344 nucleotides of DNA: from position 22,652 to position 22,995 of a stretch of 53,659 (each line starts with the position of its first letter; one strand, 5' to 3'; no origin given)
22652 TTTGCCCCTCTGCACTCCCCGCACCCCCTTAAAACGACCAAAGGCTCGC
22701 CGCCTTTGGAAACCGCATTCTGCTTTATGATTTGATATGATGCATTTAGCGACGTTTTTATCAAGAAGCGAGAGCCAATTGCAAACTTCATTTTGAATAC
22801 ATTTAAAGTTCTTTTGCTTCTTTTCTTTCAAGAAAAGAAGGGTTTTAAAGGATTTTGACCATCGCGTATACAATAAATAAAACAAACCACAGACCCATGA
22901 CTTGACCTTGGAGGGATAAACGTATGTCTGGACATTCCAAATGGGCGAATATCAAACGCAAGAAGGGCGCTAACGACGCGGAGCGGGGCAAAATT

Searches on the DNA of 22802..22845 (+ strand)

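Call 33: build_rna_model(alignment_id=A2, structure=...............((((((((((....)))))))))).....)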
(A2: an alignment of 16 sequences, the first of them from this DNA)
Model R1 built from alignment A2 (16 sequences, 44 columns); structure: as given.
model positions 44; base pairs 10; branch points 0; effective number of sequences 9.24; information 1.249 bits per position. Calibrated on 0.2 Mb of random sequence (short: E-values are rough).
structure used (alignment columns):
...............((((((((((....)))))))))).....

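Call 34: search_with_rna_model(model_id=R1, source=window, filters=off, max_evalue=10, show_alignments=0)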
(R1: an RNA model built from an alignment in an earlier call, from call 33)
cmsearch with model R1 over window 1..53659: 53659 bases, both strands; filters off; matches with E-value up to 10: 20.
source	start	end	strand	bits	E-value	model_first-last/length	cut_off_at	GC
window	22802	22845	+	71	6.7e-12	1-44/44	no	0.27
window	34037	34080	-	66.8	4.3e-11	1-44/44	no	0.23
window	51990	52033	-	65.1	9.5e-11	1-44/44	no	0.25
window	46368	46411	-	58.7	1.7e-09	1-44/44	no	0.32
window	28689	28733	-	57.4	3.1e-09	1-44/44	no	0.31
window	34188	34231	+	52.7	2.6e-08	1-44/44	no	0.23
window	38176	38220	+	49.2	1.3e-07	1-44/44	no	0.24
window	37982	38027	-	49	1.4e-07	1-44/44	no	0.26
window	22812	22849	-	34.5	9.8e-05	1-44/44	no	0.26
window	52075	52131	+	34.4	0.0001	1-44/44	no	0.37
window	34042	34070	+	30.7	0.00055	16-44/44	no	0.21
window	51986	52023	+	29.8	0.00082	1-44/44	no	0.26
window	34203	34226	-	26.9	0.0031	16-39/44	no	0.25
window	28685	28723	+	26.4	0.0039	1-44/44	no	0.31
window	46365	46401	+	25.8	0.0052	1-44/44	no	0.3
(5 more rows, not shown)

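Call 35: search_with_rna_model(model_id=R1, sources=[L103, L104, L105, L106, L107, L108, L109, L110, L111, L112, L113, L114, L115, L116, L117, L118, L119, L120, L121, L122, L123, L124, L125, L126, L127, L128, L129, L130, L131, L132, L133, L134, L135, L136, L137, L138, L139, L140, L141, L142, L143, L144, L145, L146, L147, L148, L149, L150, L151, L152, L153, L154, L155, L156, L157, L158, L159, L160, L161, L162, L163, L164, L165, L166, L167, L168, L169, L170, L171, L172, L173, L174, L175, L176, L177, L178, L179, L180, L181, L182, L099, L100, L101, L102], max_evalue=0.01)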
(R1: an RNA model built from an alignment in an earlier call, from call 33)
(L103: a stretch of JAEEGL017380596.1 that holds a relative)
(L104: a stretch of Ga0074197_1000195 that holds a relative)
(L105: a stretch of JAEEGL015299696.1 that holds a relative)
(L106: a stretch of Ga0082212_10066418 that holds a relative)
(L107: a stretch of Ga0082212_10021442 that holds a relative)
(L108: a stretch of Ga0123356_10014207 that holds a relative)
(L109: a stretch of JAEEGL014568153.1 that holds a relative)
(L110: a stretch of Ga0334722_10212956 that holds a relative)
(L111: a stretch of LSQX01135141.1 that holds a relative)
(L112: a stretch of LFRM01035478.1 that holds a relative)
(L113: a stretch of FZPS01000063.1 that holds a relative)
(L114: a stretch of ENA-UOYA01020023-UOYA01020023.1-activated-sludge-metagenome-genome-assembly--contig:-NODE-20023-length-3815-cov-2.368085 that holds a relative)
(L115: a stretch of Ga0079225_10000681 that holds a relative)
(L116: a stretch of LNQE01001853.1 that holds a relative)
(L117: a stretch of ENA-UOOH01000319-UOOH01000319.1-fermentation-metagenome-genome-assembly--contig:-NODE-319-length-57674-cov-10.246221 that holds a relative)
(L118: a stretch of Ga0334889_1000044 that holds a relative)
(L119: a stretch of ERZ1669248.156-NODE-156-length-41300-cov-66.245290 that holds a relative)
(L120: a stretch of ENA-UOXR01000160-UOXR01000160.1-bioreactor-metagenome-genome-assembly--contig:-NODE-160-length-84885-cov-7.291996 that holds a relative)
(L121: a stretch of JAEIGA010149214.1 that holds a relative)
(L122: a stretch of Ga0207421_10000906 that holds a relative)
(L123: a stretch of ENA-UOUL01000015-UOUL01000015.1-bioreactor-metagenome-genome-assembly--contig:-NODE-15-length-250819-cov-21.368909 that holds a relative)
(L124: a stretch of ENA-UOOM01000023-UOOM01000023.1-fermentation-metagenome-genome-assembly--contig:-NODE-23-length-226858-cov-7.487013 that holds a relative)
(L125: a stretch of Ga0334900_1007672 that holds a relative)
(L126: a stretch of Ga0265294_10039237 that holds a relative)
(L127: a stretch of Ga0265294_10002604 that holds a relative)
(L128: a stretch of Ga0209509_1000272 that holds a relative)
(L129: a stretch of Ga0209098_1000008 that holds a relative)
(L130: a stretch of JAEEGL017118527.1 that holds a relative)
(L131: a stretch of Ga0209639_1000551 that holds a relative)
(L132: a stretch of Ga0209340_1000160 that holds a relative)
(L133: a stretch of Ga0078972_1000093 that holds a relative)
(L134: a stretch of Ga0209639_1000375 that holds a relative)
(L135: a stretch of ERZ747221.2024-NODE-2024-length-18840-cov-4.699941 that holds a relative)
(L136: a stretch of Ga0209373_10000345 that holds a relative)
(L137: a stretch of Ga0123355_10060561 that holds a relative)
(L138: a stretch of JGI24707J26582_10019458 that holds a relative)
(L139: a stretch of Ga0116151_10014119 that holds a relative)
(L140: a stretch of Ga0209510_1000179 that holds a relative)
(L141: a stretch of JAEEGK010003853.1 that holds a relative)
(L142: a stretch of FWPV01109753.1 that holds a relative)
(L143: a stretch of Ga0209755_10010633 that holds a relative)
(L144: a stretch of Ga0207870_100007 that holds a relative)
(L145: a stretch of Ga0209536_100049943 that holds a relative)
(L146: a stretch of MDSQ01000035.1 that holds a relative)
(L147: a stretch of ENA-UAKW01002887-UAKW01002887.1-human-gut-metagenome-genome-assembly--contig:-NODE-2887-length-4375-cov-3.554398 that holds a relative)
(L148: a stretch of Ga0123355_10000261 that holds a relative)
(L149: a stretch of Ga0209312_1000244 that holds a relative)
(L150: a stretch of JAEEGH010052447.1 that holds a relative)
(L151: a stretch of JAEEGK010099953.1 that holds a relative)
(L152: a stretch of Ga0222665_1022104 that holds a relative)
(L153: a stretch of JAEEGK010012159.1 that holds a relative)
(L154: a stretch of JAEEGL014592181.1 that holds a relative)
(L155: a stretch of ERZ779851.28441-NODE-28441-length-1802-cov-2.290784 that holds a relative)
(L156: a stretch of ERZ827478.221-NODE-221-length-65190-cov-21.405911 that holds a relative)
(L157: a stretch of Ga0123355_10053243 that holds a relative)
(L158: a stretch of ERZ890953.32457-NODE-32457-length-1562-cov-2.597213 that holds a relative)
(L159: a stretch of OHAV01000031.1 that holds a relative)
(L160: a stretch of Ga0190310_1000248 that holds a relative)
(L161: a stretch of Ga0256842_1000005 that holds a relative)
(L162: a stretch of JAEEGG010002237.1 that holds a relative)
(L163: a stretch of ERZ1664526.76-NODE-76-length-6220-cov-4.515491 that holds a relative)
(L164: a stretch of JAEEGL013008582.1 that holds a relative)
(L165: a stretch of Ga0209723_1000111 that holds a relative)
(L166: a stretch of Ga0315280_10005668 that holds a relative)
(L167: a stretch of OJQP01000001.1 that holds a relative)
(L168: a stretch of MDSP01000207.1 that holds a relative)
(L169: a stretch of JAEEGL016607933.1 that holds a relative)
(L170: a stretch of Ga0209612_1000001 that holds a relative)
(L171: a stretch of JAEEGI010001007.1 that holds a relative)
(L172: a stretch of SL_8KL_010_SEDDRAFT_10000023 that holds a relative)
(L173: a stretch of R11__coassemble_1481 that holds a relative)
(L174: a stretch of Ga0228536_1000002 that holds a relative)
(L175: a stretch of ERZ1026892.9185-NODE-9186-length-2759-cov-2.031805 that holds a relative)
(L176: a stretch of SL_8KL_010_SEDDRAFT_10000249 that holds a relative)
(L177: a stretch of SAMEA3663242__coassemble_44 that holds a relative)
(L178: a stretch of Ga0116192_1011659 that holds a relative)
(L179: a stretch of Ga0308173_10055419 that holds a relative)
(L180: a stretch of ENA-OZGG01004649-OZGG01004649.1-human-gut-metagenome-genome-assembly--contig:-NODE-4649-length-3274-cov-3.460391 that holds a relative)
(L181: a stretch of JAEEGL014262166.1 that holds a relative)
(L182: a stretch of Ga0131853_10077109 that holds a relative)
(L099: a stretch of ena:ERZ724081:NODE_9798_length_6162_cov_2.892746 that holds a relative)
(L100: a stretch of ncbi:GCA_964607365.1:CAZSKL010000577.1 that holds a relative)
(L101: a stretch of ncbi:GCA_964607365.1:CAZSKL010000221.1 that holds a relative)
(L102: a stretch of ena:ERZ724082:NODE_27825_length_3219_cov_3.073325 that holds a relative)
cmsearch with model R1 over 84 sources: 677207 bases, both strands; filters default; matches with E-value up to 0.01: 6.
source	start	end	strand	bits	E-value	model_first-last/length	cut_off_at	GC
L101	2128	2172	-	57.4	3.9e-08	1-44/44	no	0.31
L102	1608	1652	-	57.4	3.9e-08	1-44/44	no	0.31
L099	3419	3463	-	49.2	1.6e-06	1-44/44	no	0.24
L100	1407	1451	-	49.2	1.6e-06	1-44/44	no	0.24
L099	3612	3657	+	49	1.7e-06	1-44/44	no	0.26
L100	1600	1645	+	49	1.7e-06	1-44/44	no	0.26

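Call 37: search_with_rna_model(model_id=R1, sources=[L001, L002, L003, L004, L005, L006, L007, L008, L009, L010, L011, L012, L013, L014, L015, L016, L017, L018, L019, L020, L021, L022, L023, L024, L025, L026, L027, L028, L029, L030, L031, L032, L033, L034, L035, L036, L037, L038, L039, L040, L041, L042, L043, L044, L045, L046, L047, L048, L049, L050, L051, L052, L053, L054, L055, L056, L057, L058, L059, L060, L061, L062, L063, L064, L065, L066, L067, L068, L069, L070, L071, L072, L073, L074, L075, L076, L077, L078, L079, L080, L081, L082, L083, L084, L085, L086, L087, L088, L089, L090, L091, L092, L093, L094, L095, L096, L097, L098], max_evalue=0.001)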
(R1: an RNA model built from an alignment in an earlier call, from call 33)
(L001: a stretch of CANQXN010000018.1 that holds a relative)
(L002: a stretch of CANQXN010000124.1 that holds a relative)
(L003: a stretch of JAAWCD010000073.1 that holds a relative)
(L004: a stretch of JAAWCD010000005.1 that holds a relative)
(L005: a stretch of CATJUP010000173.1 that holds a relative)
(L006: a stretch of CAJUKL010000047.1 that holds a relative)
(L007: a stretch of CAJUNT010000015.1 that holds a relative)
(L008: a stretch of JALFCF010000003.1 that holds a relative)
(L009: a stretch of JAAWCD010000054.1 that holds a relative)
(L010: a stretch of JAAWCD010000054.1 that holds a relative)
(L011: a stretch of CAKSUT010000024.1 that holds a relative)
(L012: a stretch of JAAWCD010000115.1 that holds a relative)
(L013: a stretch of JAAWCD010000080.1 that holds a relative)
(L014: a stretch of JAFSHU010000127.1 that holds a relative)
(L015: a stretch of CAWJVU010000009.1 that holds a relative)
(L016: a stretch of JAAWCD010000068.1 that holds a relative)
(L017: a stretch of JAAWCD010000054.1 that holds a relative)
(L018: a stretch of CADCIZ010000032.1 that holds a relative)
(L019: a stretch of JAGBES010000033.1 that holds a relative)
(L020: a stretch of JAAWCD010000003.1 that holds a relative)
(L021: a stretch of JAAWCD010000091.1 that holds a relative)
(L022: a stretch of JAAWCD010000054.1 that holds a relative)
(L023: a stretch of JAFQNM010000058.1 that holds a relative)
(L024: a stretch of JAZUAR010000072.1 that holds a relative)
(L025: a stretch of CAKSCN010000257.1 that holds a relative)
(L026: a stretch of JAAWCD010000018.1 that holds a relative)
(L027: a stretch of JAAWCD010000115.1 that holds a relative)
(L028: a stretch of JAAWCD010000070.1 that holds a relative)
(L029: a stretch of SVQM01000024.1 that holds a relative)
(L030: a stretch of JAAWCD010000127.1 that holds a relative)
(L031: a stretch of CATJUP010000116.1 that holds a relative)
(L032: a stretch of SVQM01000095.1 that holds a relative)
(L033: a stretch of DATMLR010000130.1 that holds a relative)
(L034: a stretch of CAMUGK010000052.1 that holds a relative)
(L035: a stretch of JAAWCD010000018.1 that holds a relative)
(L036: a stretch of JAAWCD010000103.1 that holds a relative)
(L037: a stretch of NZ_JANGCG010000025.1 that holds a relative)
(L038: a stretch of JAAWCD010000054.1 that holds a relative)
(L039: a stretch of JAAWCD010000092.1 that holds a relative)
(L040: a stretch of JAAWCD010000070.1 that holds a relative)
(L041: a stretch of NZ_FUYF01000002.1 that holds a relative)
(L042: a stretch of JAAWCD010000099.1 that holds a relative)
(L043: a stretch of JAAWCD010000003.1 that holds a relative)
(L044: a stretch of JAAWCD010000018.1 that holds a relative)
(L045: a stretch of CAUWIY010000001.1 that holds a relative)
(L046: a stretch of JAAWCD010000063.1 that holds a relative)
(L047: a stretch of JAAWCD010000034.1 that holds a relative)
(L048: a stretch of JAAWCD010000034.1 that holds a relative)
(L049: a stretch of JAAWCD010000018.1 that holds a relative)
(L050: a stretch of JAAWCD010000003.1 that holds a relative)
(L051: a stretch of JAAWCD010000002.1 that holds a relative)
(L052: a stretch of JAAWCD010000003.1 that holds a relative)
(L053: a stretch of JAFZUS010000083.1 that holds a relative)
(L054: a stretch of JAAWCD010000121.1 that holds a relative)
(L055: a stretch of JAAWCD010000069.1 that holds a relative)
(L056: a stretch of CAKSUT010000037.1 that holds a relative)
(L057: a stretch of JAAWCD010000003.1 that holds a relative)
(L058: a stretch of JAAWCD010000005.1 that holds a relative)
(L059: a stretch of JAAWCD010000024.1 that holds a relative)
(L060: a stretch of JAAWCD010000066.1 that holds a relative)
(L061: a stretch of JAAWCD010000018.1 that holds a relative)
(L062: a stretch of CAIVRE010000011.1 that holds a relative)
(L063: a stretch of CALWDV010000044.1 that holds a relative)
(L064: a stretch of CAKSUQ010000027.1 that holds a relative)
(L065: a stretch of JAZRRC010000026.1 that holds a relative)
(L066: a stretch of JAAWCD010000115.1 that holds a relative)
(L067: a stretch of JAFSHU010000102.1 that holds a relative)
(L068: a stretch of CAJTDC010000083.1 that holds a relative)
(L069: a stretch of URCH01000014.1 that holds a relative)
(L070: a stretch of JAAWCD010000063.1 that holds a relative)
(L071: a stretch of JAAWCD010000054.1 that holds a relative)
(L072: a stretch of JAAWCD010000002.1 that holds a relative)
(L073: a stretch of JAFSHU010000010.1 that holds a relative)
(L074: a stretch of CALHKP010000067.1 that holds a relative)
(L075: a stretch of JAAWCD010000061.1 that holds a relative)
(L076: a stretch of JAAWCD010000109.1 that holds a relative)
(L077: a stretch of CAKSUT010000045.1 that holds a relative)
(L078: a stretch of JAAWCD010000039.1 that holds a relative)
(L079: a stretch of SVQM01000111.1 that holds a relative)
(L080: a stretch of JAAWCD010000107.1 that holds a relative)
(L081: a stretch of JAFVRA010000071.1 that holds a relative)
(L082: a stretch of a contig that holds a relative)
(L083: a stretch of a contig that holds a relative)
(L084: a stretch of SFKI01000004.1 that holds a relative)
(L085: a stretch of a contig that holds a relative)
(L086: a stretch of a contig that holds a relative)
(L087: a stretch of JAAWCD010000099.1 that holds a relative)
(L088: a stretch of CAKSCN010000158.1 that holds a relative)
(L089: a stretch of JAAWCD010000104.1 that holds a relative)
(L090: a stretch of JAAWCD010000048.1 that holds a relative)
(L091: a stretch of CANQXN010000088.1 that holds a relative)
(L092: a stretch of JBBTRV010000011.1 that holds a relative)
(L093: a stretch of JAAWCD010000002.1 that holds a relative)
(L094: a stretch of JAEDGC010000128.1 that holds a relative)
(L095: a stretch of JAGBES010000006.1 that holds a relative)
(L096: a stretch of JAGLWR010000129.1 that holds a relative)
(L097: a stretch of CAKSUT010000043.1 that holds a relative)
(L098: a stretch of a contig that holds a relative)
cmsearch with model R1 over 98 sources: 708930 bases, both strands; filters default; matches with E-value up to 0.001: 204.
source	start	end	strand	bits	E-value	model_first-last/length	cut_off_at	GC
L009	2778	2821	-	70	1.3e-10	1-44/44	no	0.27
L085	430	473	-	69.9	1.4e-10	1-44/44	no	0.25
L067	774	817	+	69.7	1.6e-10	1-44/44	no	0.3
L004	1503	1546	+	69.7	1.6e-10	1-44/44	no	0.25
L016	3587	3630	+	69.7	1.6e-10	1-44/44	no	0.25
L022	4115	4158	-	69.7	1.6e-10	1-44/44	no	0.25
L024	6202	6245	+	69.7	1.6e-10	1-44/44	no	0.25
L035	3609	3652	+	69.7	1.6e-10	1-44/44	no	0.25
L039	4358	4401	-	69.7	1.6e-10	1-44/44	no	0.25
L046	4819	4862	+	69.7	1.6e-10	1-44/44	no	0.25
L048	5346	5389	+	69.7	1.6e-10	1-44/44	no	0.25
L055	4123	4166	+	69.7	1.6e-10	1-44/44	no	0.25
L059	2211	2254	+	69.7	1.6e-10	1-44/44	no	0.25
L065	3634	3677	+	69.7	1.6e-10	1-44/44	no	0.25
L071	7356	7399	+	69.7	1.6e-10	1-44/44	no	0.25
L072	1904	1947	+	69.7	1.6e-10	1-44/44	no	0.25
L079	4579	4622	-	69.7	1.6e-10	1-44/44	no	0.25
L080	2687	2730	-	69.7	1.6e-10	1-44/44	no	0.25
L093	3054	3097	+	69.7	1.6e-10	1-44/44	no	0.25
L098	3404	3447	-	69.7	1.6e-10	1-44/44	no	0.25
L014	4181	4224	+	69.6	1.7e-10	1-44/44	no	0.25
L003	2439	2482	-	69.5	1.7e-10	1-44/44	no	0.25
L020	4031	4074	-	69.5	1.7e-10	1-44/44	no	0.25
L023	1014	1057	+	69.5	1.7e-10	1-44/44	no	0.25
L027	2747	2790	+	69.5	1.7e-10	1-44/44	no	0.25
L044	2699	2742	-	69.5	1.7e-10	1-44/44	no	0.25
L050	945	988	-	69.5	1.7e-10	1-44/44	no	0.25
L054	5845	5888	-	69.5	1.7e-10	1-44/44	no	0.25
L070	5238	5281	+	69.5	1.7e-10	1-44/44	no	0.25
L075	1842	1885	-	69.5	1.7e-10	1-44/44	no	0.25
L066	7316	7359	-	69.1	2e-10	1-44/44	no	0.27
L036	5820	5863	-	69.1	2.1e-10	1-44/44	no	0.25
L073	1639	1682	-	68.7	2.5e-10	1-44/44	no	0.3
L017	6338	6381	+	68.5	2.7e-10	1-44/44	no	0.3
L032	7426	7469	+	68.2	3.1e-10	1-44/44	no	0.23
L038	3953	3996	+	67.9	3.5e-10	1-44/44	no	0.25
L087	173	216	+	67.8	3.6e-10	1-44/44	no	0.27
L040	4185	4228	+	67.8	3.6e-10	1-44/44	no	0.27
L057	3203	3246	-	67.8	3.6e-10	1-44/44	no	0.27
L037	2192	2235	+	67.6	4e-10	1-44/44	no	0.23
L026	701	744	-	67.4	4.4e-10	1-44/44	no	0.27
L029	2884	2927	-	67.3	4.6e-10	1-44/44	no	0.27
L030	5534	5577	+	67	5.4e-10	1-44/44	no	0.25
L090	712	755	+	66.6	6.2e-10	1-44/44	no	0.25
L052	1005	1048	+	66.6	6.5e-10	1-44/44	no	0.32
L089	5326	5369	+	66.5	6.5e-10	1-44/44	no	0.23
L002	1522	1565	-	66.3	7.3e-10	1-44/44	no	0.32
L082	839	882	+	66.1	7.9e-10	1-44/44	no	0.39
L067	588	631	+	66.1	8e-10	1-44/44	no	0.3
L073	4141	4184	+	66.1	8e-10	1-44/44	no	0.3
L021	2270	2313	-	66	8.2e-10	1-44/44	no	0.25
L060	1463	1506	-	66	8.2e-10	1-44/44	no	0.23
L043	3027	3070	+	65.9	8.8e-10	1-44/44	no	0.25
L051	7505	7548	+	65.8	9.2e-10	1-44/44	no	0.25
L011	6810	6853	-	65.6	1e-09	1-44/44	no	0.32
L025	118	161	+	65.6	1e-09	1-44/44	no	0.32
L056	3918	3961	-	65.6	1e-09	1-44/44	no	0.32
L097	3081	3124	-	65.6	1e-09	1-44/44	no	0.32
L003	175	218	+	65.5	1e-09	1-44/44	no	0.27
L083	2817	2860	-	65.5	1e-09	1-44/44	no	0.32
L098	5655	5698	-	65.4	1.1e-09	1-44/44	no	0.27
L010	3714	3757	-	65.4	1.1e-09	1-44/44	no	0.25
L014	5562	5605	-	65.4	1.1e-09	1-44/44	no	0.34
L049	3515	3558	-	65.3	1.1e-09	1-44/44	no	0.3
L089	7859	7902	-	65.3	1.1e-09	1-44/44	no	0.27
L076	215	258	+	65.3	1.1e-09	1-44/44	no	0.25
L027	5680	5723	-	65.2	1.2e-09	1-44/44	no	0.3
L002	1219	1262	-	65.2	1.2e-09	1-44/44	no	0.3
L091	1842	1885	+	65.2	1.2e-09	1-44/44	no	0.3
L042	3324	3367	-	65.1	1.2e-09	1-44/44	no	0.27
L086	7866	7909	-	64.9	1.4e-09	1-44/44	no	0.23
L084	2642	2685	+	64.8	1.4e-09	1-44/44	no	0.32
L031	7750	7793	+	64.7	1.5e-09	1-44/44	no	0.27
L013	1890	1933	+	64.4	1.7e-09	1-44/44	no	0.23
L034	4093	4136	+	64.4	1.7e-09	1-44/44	no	0.25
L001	803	846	-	64.1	2e-09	1-44/44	no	0.3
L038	1419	1462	+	64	2.1e-09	1-44/44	no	0.3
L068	1165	1208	-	63.8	2.2e-09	1-44/44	no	0.2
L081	2333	2376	+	63.5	2.6e-09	1-44/44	no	0.23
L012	7263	7306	+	63.4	2.7e-09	1-44/44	no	0.25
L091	901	944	+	63.2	3e-09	1-44/44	no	0.3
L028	838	881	+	63.2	3e-09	1-44/44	no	0.3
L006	1163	1206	-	63.1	3.1e-09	1-44/44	no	0.34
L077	394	437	+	62.8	3.6e-09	1-44/44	no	0.32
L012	3083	3126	+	62.7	3.7e-09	1-44/44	no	0.32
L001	753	796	-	62.3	4.3e-09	1-44/44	no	0.27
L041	6045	6088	+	62.2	4.6e-09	1-44/44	no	0.27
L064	5096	5139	-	62.2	4.6e-09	1-44/44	no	0.27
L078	7032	7075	+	62.1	4.9e-09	1-44/44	no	0.27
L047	3607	3650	-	60.8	8.8e-09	1-44/44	no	0.3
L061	7080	7123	-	60.5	9.8e-09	1-44/44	no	0.27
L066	5834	5877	-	60.5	1e-08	1-44/44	no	0.27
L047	7219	7262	+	60.3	1.1e-08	1-44/44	no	0.3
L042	1607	1650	-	58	3.1e-08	1-44/44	no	0.34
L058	5754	5797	-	56.4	6.4e-08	1-44/44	no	0.32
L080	4749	4792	+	54.6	1.5e-07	1-44/44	no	0.34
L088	2250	2291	+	54.4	1.6e-07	1-44/44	no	0.31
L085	5867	5910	+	54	1.9e-07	1-44/44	no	0.3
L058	1322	1366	+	51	7.4e-07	1-44/44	no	0.31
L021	4670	4716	+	50.9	7.7e-07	1-44/44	no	0.23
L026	4050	4096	+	50.9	7.7e-07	1-44/44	no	0.23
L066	293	339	-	50.9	7.7e-07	1-44/44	no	0.23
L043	7701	7744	+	50.9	7.8e-07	1-44/44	no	0.3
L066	5930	5976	+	50.8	8.2e-07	1-44/44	no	0.23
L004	5077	5123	-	50.5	9.1e-07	1-44/44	no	0.26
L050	4231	4276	-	50.5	9.3e-07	1-44/44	no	0.28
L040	4105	4151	-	49.7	1.4e-06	1-44/44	no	0.26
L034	230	273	+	49.5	1.5e-06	1-44/44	no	0.27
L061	4766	4812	+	49.1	1.7e-06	1-44/44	no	0.26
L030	3621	3664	-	49.1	1.8e-06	1-44/44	no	0.3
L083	6857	6903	+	49.1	1.8e-06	1-44/44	no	0.3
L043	5161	5207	-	48.7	2.1e-06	1-44/44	no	0.28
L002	1321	1365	-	48.5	2.3e-06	1-44/44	no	0.38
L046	4739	4785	-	48.4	2.4e-06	1-44/44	no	0.3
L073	6168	6211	-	48.3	2.5e-06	1-44/44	no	0.39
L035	1110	1156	+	48.1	2.8e-06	1-44/44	no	0.23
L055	4043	4088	-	48.1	2.8e-06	1-44/44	no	0.28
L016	5179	5225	-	47.5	3.6e-06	1-44/44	no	0.3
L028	5640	5686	-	47.2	4.1e-06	1-44/44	no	0.3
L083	6974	7020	+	46.7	5.2e-06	1-44/44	no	0.26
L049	984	1030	-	46.6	5.4e-06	1-44/44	no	0.26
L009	250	296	-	46.6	5.5e-06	1-44/44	no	0.32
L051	4629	4672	+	46.5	5.7e-06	1-44/44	no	0.32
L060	3655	3701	-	46.3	6.3e-06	1-44/44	no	0.26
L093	2972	3018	-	46.1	6.7e-06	1-44/44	no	0.26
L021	6009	6058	-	46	7.2e-06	1-44/44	no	0.24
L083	6742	6787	+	46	7.3e-06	1-44/44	no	0.28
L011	384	426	+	45.8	7.7e-06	1-44/44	no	0.33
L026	1353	1396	+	45.7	8.3e-06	1-44/44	no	0.32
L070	4640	4686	+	45.3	1e-05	1-44/44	no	0.23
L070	2000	2046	-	45.1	1.1e-05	1-44/44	no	0.28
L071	1827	1872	+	44.9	1.2e-05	1-44/44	no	0.26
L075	4873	4919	+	44.8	1.2e-05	1-44/44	no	0.28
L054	5923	5969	+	44.5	1.4e-05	1-44/44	no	0.28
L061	1468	1514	+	44.5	1.4e-05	1-44/44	no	0.28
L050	4311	4357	+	44.4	1.4e-05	1-44/44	no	0.28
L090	7185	7231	+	43.8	1.9e-05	1-44/44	no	0.26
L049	2320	2366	+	43.8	1.9e-05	1-44/44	no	0.26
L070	6534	6580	-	43.8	1.9e-05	1-44/44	no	0.26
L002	1425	1465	-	43.5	2.2e-05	1-44/44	no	0.32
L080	4860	4906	+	43.4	2.3e-05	1-44/44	no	0.26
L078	5481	5527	-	43.2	2.6e-05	1-44/44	no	0.28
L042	7018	7064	-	43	2.8e-05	1-44/44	no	0.26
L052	925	971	-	42.9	2.9e-05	1-44/44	no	0.3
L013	5130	5176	+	42.7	3.2e-05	1-44/44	no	0.26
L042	3562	3608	+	42.2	4.1e-05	1-44/44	no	0.3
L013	1900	1943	-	42.1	4.1e-05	1-44/44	no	0.2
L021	2260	2303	+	41.6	5.2e-05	1-44/44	no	0.27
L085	2081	2124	+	41.5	5.5e-05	1-44/44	no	0.36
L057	4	46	-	41.5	5.5e-05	1-44/44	no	0.37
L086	6334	6377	-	41.5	5.6e-05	1-44/44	no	0.3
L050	935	978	+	41.3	6e-05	1-44/44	no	0.23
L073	4279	4321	+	41.3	6e-05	1-44/44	no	0.28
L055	2232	2281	+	41.2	6.2e-05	1-44/44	no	0.24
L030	901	947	-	41.2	6.3e-05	1-44/44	no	0.26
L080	2757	2803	+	41.1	6.6e-05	1-44/44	no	0.23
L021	6092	6137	+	41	6.8e-05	1-44/44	no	0.22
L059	6203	6249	+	40.9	7.3e-05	1-44/44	no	0.3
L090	631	677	-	40.8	7.4e-05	1-44/44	no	0.3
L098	292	396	-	40.6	8.3e-05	1-44/44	no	0.4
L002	1212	1252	+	40.5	8.4e-05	1-44/44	no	0.27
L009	5129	5175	+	40.5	8.6e-05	1-44/44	no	0.28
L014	5645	5688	+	40.4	9.1e-05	1-44/44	no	0.32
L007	5306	5347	-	40.1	0.0001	1-44/44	no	0.36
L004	5306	5355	+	39.9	0.00011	1-44/44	no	0.3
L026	1363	1398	-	39.8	0.00012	9-44/44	no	0.25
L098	1537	1583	+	39.8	0.00012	1-44/44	no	0.32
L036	7053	7099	-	39.5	0.00014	1-44/44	no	0.26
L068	1892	1934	+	39.4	0.00014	1-44/44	no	0.23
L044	2834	2880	+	39.3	0.00015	1-44/44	no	0.28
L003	2517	2563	+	39.2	0.00015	1-44/44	no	0.26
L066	7393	7439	+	39.1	0.00016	1-44/44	no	0.28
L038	1338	1384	-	39.1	0.00016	1-44/44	no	0.32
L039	4435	4481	+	39.1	0.00017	1-44/44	no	0.23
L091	961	1001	+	38.7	0.0002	1-44/44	no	0.34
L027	5973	6019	+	38.3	0.00023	1-44/44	no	0.28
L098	560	601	+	38.3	0.00023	1-44/44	no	0.36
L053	116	164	+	38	0.00027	1-44/44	no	0.31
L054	5837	5878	+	37.3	0.00036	1-44/44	no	0.24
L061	7641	7688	+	37.3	0.00037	1-44/44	no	0.29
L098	5733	5779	+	37.2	0.00038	1-44/44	no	0.3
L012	7273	7308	-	37.2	0.00039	9-44/44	no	0.25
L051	1102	1145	+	37.2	0.00039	1-44/44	no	0.32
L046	2757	2804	+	37.1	0.0004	1-44/44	no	0.29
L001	702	747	-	37.1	0.0004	1-44/44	no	0.33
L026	698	734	+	37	0.00041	8-44/44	no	0.27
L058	7236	7282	-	37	0.00042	1-44/44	no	0.32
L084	7590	7633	-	37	0.00042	1-44/44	no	0.39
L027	5757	5806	+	36.9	0.00044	1-44/44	no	0.3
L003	3787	3833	+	36.8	0.00045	1-44/44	no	0.28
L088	4990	5030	-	36.7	0.00048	1-44/44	no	0.34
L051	4496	4541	-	36.6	0.00051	1-44/44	no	0.22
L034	4103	4146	-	36.5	0.00052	1-44/44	no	0.25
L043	3037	3081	-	36.3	0.00057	1-44/44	no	0.27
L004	1420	1469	-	36.2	0.00061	1-44/44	no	0.26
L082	669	734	+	36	0.00066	1-44/44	no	0.38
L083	6668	6707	-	35.8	0.00071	1-44/44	no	0.3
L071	1608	1654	-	35.8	0.00074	1-44/44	no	0.32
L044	5645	5680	+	35.8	0.00074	9-44/44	no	0.36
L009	2774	2811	+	35.3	0.00089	7-44/44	no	0.26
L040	2058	2104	+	35.3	0.00091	1-44/44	no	0.32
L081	92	132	-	35.2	0.00096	1-44/44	no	0.37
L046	4829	4868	-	35.2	0.00097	5-44/44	no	0.28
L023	1024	1066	-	35.1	0.00099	1-44/44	no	0.23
